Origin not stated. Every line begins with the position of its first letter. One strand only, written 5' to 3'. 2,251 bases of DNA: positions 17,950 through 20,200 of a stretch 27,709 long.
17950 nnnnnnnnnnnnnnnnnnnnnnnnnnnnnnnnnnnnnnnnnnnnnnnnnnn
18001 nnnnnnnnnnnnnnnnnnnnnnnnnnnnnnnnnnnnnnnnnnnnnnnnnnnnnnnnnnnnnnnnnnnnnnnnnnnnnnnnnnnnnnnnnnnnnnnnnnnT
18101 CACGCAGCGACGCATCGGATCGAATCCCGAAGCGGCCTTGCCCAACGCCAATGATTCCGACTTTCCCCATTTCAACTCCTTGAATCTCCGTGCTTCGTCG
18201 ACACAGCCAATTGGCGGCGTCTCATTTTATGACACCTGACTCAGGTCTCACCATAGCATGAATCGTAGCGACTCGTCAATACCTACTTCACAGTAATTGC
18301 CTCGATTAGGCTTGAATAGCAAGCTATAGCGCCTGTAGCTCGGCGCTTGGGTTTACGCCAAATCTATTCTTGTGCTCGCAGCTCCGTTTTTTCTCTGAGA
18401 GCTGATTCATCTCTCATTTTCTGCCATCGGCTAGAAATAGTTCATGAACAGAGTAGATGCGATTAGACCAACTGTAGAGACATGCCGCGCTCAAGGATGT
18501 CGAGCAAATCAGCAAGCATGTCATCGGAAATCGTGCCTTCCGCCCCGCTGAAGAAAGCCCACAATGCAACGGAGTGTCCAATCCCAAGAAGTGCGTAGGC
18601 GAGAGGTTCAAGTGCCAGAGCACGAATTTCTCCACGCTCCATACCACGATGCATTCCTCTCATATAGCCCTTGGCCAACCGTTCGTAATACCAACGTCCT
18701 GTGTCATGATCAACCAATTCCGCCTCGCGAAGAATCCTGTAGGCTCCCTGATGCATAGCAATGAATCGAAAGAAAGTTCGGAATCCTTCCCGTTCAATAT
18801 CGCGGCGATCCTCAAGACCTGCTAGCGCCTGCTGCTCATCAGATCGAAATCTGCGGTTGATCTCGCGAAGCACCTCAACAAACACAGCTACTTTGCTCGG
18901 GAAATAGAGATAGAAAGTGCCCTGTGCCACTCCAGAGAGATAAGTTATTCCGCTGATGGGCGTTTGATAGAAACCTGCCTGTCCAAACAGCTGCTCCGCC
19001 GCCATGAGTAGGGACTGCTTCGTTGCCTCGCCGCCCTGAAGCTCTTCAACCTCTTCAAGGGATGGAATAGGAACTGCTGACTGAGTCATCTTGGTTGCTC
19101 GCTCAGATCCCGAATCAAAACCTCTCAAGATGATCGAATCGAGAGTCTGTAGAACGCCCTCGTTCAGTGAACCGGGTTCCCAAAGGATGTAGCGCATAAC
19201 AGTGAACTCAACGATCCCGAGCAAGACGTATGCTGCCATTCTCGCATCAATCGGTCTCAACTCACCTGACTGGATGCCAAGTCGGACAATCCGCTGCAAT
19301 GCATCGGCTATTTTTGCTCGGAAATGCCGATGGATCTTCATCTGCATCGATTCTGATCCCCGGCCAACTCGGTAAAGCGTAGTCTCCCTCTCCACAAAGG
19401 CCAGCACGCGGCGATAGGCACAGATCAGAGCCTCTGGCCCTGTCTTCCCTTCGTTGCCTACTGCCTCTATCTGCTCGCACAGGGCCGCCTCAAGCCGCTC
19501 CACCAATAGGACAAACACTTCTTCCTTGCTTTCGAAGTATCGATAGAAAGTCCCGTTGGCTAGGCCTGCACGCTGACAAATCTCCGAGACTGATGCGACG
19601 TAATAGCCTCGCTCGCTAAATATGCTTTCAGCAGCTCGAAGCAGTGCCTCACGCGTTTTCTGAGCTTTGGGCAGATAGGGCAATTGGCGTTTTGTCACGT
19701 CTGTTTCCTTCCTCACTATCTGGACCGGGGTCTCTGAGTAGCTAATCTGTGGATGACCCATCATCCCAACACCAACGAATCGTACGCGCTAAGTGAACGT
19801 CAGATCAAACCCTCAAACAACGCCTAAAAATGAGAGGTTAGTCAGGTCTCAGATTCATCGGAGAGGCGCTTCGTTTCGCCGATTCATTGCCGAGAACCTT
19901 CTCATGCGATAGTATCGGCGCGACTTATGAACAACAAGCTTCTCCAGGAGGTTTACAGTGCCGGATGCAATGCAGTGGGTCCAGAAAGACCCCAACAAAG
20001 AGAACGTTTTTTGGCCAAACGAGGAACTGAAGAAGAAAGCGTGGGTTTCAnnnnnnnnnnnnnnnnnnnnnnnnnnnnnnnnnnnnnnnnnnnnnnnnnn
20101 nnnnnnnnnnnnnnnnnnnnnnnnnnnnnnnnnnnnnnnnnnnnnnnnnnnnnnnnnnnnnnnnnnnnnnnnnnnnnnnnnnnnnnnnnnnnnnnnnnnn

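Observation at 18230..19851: Three copies of a 21-bp operator, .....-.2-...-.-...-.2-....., flanking the tandem tetR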

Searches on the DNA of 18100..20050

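Call 36: search_rna_families(source=window, start=18100, end=20050, threshold=evalue, max_evalue=1)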
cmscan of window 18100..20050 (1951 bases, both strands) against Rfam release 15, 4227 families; matches with E-value up to 1: 0.
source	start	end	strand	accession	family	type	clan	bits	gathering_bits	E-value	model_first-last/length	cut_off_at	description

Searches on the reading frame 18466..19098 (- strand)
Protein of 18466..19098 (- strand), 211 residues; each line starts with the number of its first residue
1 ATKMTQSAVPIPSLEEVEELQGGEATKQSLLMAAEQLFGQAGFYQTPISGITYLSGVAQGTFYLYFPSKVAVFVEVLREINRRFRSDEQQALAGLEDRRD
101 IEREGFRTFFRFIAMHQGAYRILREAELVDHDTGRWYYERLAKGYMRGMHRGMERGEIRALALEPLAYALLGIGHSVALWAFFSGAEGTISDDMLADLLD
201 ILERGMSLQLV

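Call 57: search_solved_structures(query=window:18466-19098:-, max_evalue=1e-10, show_alignments=2)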
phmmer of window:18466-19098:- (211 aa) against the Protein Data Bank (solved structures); distinct sequences matched with E-value up to 1e-10: 1.
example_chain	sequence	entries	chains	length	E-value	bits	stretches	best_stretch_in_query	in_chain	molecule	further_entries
6el2_A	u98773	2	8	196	1.2e-25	93.6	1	22-190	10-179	Transcriptional regulator TetR family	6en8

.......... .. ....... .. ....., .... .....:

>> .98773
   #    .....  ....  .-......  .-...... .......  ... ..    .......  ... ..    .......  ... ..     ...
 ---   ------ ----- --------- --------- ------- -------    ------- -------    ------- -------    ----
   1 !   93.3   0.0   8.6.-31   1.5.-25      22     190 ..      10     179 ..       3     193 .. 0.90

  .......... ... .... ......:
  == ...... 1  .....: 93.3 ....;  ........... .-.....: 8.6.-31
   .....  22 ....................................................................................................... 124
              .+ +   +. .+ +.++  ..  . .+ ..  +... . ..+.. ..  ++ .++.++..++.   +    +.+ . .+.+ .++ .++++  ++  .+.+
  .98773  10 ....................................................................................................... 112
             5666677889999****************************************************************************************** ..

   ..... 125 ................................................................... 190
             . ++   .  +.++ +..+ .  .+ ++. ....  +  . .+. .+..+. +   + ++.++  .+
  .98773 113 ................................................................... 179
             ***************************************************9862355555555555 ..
